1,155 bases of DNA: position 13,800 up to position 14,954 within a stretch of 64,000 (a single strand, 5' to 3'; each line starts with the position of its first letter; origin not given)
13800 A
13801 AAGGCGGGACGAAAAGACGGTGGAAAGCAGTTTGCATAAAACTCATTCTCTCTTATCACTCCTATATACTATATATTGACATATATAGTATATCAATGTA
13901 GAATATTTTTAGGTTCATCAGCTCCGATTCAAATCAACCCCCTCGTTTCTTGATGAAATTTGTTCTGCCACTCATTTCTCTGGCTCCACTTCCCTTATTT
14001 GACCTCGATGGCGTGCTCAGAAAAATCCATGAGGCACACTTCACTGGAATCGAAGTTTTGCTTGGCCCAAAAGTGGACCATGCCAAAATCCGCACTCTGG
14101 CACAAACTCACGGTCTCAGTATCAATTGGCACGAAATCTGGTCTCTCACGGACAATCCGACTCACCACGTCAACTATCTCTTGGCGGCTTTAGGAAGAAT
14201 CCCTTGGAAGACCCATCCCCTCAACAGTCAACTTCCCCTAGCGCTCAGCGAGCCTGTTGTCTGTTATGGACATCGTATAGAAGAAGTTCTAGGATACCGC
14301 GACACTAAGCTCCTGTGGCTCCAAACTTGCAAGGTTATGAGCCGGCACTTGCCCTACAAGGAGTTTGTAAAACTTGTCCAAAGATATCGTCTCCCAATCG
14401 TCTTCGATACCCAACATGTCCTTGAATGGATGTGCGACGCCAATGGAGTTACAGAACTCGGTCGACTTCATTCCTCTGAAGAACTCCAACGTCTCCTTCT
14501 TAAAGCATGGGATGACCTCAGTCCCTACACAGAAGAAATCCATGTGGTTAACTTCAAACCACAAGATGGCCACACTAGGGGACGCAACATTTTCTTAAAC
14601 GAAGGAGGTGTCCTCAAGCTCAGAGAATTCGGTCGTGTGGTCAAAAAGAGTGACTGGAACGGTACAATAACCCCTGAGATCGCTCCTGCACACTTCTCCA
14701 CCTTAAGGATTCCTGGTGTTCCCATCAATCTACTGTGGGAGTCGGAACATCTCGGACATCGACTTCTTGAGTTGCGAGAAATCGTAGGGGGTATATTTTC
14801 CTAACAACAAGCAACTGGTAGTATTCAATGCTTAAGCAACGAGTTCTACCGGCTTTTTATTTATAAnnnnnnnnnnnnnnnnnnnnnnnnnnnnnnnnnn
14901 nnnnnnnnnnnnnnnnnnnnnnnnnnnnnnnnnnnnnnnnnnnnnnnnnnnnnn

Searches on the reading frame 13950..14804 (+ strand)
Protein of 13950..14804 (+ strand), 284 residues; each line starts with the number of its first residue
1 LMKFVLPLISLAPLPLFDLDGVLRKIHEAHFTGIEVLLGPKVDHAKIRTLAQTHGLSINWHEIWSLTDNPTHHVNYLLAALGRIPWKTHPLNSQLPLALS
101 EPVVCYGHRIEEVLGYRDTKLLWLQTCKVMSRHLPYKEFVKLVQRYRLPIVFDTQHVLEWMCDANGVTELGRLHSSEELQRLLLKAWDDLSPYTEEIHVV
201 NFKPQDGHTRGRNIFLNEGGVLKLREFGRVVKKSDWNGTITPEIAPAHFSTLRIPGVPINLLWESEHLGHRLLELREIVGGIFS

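Call 3: search_protein_families(library=pfam, proteins=[window:13950-14804:+], max_evalue=1)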
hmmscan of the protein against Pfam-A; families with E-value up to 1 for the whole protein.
window:13950-14804:+ (284 aa): 1 family
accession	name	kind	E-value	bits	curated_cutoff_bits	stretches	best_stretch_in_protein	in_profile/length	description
PF01261.30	AP_endonuc_2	-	5.1e-07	30.1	31.1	1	137-245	142-230/249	Xylose isomerase-like TIM barrel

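Call 4: search_protein_families(library=padloc, proteins=[window:13950-14804:+], max_evalue=1)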
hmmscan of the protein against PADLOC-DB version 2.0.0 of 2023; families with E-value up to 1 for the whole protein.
window:13950-14804:+ (284 aa): 0 families

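Call 5: search_protein_families(library=ncbifam, proteins=[window:13950-14804:+], max_evalue=1)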
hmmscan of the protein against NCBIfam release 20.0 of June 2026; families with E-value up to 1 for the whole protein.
window:13950-14804:+ (284 aa): 0 families
